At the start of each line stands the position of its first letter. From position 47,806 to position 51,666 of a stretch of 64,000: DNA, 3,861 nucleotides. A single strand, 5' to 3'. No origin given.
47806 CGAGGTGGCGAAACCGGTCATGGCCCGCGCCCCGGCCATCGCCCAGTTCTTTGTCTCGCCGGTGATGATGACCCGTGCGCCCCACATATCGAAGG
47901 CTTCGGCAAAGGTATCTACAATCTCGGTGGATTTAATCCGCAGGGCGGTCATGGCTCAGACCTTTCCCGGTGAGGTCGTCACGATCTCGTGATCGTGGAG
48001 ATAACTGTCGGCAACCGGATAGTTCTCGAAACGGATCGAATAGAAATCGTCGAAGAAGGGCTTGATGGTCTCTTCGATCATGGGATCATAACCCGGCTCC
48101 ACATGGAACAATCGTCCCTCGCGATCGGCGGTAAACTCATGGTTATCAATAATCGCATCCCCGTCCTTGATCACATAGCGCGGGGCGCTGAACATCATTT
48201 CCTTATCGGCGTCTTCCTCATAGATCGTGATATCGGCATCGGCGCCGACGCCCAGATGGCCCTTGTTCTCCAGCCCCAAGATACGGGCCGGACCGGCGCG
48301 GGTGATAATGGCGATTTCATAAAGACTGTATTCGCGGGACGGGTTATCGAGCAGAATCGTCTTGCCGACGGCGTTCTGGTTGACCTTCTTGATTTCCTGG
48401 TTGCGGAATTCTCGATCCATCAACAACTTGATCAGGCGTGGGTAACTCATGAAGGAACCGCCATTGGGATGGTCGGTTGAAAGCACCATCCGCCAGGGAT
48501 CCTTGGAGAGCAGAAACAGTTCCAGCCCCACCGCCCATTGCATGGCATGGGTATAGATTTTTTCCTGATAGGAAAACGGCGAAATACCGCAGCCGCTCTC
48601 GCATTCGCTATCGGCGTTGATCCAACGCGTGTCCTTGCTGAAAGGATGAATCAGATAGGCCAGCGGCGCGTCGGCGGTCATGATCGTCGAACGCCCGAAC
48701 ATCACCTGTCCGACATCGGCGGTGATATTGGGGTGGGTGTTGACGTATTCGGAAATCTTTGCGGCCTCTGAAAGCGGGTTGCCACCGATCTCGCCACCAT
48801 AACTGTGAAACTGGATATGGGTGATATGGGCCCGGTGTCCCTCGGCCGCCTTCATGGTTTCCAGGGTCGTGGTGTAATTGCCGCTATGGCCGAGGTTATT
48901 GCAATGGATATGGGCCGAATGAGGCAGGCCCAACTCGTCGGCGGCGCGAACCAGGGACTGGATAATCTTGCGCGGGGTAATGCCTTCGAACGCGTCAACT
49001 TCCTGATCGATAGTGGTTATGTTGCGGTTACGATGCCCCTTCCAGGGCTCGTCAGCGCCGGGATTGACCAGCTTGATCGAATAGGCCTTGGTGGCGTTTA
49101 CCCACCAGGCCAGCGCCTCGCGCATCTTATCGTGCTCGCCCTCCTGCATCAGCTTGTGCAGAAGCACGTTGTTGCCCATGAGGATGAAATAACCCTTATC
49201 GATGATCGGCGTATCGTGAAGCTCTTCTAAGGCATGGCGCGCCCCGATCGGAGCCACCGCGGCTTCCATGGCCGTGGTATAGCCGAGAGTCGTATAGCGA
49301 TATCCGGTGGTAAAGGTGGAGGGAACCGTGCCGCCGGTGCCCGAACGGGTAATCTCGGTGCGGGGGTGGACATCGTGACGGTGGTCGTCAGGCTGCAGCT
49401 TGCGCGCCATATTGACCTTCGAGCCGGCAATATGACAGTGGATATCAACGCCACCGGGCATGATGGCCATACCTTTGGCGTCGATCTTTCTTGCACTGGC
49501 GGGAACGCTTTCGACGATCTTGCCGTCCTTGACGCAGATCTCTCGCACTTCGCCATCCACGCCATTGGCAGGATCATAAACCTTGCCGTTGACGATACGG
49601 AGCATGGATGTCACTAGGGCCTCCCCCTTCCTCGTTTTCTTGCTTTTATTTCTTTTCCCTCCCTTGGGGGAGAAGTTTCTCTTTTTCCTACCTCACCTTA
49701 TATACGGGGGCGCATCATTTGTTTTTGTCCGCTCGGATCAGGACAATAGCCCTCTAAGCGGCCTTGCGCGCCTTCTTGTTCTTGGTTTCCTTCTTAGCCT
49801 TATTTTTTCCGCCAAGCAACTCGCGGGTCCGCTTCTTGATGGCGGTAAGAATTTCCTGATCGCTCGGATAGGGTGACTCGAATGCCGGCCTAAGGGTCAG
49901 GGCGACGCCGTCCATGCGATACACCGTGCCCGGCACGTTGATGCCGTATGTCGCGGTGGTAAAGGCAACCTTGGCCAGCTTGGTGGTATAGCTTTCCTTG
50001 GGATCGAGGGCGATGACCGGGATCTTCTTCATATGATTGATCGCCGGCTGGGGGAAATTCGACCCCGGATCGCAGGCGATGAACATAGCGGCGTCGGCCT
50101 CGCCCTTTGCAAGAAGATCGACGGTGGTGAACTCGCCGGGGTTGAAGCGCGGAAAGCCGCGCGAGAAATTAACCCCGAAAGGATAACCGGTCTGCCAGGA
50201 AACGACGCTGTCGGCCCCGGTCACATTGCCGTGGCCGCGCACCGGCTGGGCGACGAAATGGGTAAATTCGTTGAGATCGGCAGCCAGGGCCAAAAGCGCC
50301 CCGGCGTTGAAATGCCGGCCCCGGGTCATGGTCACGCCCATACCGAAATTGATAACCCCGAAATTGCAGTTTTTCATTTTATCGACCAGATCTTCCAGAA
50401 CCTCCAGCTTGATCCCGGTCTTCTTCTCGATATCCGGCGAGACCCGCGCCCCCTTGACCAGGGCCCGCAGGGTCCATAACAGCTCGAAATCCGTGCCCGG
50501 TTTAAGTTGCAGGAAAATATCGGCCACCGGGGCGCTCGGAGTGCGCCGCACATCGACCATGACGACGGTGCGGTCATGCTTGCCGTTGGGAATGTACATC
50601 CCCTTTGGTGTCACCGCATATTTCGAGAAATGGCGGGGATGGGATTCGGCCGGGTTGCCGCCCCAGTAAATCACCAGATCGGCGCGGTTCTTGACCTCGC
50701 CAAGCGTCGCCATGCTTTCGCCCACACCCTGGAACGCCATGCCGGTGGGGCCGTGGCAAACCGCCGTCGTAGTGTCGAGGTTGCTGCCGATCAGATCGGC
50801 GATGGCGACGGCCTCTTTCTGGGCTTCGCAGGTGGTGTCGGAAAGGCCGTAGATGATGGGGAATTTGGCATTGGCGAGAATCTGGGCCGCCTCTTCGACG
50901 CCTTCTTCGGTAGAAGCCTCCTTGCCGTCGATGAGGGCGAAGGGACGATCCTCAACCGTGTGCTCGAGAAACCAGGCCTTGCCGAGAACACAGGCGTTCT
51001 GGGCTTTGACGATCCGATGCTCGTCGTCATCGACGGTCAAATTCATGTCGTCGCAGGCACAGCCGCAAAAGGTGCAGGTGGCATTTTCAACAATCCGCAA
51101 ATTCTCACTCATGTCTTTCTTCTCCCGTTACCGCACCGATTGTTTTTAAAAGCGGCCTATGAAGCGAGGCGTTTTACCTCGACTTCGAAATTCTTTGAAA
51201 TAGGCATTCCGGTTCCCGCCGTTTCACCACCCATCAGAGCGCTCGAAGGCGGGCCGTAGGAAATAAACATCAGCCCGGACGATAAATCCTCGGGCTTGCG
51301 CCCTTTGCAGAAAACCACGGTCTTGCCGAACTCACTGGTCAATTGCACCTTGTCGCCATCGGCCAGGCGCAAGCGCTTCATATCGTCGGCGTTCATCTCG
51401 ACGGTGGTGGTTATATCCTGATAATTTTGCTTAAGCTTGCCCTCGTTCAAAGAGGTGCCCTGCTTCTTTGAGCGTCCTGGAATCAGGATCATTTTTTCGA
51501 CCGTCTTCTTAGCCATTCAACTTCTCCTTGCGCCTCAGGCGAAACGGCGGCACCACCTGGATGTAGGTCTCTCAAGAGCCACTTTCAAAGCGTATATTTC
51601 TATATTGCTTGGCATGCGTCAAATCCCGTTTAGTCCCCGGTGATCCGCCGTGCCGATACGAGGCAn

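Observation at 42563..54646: Split and duplicated fhc locus: fhcB-fhcA and fhcD(ftr)-fhcC separated by the inserted module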

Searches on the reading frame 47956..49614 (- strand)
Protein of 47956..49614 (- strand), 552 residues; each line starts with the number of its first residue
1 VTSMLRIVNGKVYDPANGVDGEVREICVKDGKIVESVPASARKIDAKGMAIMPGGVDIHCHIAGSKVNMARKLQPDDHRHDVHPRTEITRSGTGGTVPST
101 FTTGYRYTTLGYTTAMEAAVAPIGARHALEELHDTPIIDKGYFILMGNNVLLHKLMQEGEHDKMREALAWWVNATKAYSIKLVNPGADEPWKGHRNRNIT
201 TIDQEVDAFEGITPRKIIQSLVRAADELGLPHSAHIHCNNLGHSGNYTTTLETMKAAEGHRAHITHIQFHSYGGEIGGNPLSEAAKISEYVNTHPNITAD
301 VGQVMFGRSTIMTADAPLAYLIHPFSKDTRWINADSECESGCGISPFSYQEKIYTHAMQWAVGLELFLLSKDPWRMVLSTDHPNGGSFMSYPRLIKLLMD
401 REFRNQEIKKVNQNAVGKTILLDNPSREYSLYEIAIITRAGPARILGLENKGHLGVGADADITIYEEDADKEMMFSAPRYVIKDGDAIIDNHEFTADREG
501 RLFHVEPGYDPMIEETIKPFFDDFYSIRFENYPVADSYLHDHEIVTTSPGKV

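Call 3: search_protein_families(library=pfam, proteins=[window:47956-49614:-])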
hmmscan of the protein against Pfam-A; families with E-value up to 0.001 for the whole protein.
window:47956-49614:- (552 aa): 2 families
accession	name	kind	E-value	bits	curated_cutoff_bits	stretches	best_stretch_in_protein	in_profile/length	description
PF07969.17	Amidohydro_3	-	4.2e-51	175.3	29.7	1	44-485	3-468/472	Amidohydrolase family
PF01979.26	Amidohydro_1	-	1.3e-06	28.3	25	0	424-484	276-341/345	Amidohydrolase family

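Call 4: search_protein_families(library=ncbifam, proteins=[window:47956-49614:-])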
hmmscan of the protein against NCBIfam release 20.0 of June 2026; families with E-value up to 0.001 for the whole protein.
window:47956-49614:- (552 aa): 43 families (the best 25 are shown)
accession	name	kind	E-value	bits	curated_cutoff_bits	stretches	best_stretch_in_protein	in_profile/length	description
TIGR03121.1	one_C_dehyd_A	equivalog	1e-208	694.1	392.75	1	5-541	2-554/556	formylmethanofuran dehydrogenase subunit A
NF042911.1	FMH_DH_FwdA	exception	2e-174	581.2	950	1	7-546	4-565/569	tungsten-dependent formylmethanofuran dehydrogenase subunit FwdA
NF009941.0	PRK13404.1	subfamily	6.1e-14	51.5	647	2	24-65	22-66/478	dihydropyrimidinase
NF006689.0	PRK09237.1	equivalog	8.3e-14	50.9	371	1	4-63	4-67/383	amidohydrolase/deacetylase family metallohydrolase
NF006560.0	PRK09061.1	subfamily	8.1e-13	47.5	340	1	7-63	30-88/517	amidohydrolase family protein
NF002668.0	PRK02382.1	equivalog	7.1e-11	41.5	452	2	429-473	334-378/436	dihydroorotase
TIGR03178.1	allantoinase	equivalog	1.5e-10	40.5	357.85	1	424-470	342-388/441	allantoinase AllB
NF005791.0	PRK07627.1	equivalog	5.5e-10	38.7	442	1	5-63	3-65/425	dihydroorotase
NF004839.0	PRK06189.1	equivalog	7.1e-10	38.1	631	1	425-470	349-394/451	allantoinase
NF009060.0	PRK12394.1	equivalog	4.1e-09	35.7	442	1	5-63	5-66/381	metallo-dependent hydrolase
NF006559.0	PRK09060.1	equivalog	4.6e-09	35.1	482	1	430-466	345-381/444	dihydroorotase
TIGR02033.1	D-hydantoinase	equivalog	4.3e-08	32.5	393.25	1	22-68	15-66/454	dihydropyrimidinase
NF006839.0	PRK09357.1-4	equivalog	2.6e-07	29.6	576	1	4-62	1-62/422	dihydroorotase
TIGR00857.1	pyrC_multi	subfamily_domain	7.6e-07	28.5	279.05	0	440-470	342-372/412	dihydroorotase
NF006845.0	PRK09357.2-6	equivalog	8.2e-07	28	728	1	6-63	4-65/428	dihydroorotase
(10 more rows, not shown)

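Call 42: search_solved_structures(query=window:47956-49614:-, show_alignments=1)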
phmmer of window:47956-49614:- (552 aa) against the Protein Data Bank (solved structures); distinct sequences matched with E-value up to 0.001: 17.
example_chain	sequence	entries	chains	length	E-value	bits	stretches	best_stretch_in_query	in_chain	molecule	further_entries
8rja_A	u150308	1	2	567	7e-151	506.8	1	4-545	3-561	Formylmethanofuran dehydrogenase subunit A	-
9sw6_I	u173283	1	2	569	1.3e-143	482.9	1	7-540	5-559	Tungsten formylmethanofuran dehydrogenase, subunit A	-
5t5i_A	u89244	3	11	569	1.5e-142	479.3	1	7-540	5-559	Tungsten formylmethanofuran dehydrogenase subunit fwdA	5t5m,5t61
9sfi_P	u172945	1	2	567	3e-139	468.4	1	7-540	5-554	Formylmethanofuran dehydrogenase subunit A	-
7bkb_G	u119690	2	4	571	1.3e-120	406.9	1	4-543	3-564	Formylmethanofuran dehydrogenase, subunit A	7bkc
6s6y_A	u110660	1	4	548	3.8e-106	359.2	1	5-538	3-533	Formylmethanofuran dehydrogenase subunit A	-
6gde_A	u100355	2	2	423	1.5e-07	33.7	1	5-63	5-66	Dihydroorotase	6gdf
3d6n_A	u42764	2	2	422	1.7e-07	33.6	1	5-63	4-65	Dihydroorotase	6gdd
4bjh_A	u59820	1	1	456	1.8e-07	33.4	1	5-63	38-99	DIHYDROOROTASE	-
1xrf_A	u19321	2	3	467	1.9e-07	33.4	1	5-63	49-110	Dihydroorotase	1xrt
1nfg_A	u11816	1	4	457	1e-06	31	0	16-65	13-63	D-hydantoinase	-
1gkr_A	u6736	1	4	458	0.00013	24.1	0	24-65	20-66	NON-ATP DEPENDENT L-SELECTIVE HYDANTOINASE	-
3dc8_A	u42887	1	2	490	0.00034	22.7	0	25-63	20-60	Dihydropyrimidinase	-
2ogj_A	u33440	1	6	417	0.00038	22.5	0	36-65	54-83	Dihydroorotase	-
7cf6_B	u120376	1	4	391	0.00042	22.3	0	430-487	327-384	Isoaspartyl dipeptidase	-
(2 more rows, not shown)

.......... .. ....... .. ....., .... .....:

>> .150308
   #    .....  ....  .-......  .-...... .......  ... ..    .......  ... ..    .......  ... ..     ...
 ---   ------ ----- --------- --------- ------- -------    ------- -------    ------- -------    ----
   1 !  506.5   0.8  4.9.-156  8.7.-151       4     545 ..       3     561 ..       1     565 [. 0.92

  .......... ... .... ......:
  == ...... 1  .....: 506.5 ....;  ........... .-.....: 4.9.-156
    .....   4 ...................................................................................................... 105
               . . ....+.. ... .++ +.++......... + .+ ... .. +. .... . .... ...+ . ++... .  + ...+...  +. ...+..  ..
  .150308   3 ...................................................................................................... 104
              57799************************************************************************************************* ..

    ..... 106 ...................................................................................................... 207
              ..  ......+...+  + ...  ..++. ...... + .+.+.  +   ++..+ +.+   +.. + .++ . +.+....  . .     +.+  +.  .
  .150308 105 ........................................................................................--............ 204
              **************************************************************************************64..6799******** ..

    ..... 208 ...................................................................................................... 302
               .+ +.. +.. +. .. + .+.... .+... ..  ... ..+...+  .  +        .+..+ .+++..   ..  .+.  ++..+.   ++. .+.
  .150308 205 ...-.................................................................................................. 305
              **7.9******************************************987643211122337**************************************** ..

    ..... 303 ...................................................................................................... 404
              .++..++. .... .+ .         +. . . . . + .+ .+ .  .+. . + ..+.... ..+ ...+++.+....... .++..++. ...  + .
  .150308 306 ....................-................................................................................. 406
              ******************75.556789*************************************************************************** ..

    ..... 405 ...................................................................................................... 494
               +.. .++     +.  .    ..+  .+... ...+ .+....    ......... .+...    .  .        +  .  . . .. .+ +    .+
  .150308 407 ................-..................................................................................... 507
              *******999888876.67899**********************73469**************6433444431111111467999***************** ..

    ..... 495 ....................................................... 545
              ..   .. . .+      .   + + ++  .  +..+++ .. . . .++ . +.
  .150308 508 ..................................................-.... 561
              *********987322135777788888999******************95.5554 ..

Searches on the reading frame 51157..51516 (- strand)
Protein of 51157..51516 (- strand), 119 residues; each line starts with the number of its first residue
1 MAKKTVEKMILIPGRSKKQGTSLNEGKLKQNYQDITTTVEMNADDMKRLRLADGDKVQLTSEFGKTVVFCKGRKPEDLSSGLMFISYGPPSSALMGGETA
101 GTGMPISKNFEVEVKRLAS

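Call 3: search_protein_families(library=pfam, proteins=[window:51157-51516:-])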
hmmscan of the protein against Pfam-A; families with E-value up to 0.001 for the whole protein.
window:51157-51516:- (119 aa): 1 family
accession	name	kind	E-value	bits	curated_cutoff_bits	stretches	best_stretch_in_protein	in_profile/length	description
PF01568.27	Molydop_binding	-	1.3e-09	38.5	26.8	1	9-91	1-82/110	Molydopterin dinucleotide binding domain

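Call 4: search_protein_families(library=ncbifam, proteins=[window:51157-51516:-])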
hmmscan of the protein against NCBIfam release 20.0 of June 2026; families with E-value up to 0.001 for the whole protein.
window:51157-51516:- (119 aa): 1 family
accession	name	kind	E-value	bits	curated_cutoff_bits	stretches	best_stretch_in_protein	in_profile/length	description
NF042908.1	FMD_DH_FwdD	exception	2.6e-20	72.8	175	1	8-116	2-110/129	tungsten-dependent formylmethanofuran dehydrogenase subunit FwdD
